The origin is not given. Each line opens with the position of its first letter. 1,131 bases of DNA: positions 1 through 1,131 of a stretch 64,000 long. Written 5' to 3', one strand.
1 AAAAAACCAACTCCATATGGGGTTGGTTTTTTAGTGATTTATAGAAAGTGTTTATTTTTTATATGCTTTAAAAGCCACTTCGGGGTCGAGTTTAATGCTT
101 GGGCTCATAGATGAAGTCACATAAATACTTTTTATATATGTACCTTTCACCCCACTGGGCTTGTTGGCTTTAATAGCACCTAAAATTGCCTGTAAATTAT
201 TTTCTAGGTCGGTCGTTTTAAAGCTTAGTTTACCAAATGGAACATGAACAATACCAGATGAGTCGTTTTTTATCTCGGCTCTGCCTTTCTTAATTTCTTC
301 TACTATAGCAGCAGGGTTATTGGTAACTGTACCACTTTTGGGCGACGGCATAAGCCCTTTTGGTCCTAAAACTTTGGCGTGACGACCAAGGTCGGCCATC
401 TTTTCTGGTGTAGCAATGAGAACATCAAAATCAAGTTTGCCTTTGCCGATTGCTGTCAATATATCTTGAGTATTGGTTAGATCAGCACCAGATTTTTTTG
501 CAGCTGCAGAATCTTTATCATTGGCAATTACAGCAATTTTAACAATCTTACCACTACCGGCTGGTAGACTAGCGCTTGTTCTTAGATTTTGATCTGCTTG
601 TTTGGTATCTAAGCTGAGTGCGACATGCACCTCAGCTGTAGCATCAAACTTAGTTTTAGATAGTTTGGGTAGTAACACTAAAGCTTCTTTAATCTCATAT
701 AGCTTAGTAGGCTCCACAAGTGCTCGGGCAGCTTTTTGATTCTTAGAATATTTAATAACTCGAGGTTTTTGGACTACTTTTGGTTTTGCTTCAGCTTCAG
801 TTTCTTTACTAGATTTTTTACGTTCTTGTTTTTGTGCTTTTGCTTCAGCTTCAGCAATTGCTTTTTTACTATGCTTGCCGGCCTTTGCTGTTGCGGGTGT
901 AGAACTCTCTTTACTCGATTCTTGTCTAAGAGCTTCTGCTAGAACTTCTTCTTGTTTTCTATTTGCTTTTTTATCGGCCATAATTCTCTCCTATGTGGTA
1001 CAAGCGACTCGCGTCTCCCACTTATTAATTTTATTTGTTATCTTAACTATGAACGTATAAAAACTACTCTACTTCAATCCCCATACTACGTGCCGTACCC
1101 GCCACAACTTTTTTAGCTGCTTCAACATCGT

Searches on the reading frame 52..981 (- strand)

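Call 17: search_protein_families(library=pfam, proteins=[window:52-981:-], max_evalue=0.001)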
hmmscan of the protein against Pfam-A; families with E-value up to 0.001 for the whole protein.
window:52-981:- (309 aa): 1 family
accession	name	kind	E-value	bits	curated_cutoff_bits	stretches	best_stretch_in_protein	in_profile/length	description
PF00687.26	Ribosomal_L1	-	9.2e-51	172.7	32.2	1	106-294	3-198/198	Ribosomal protein L1p/L10e family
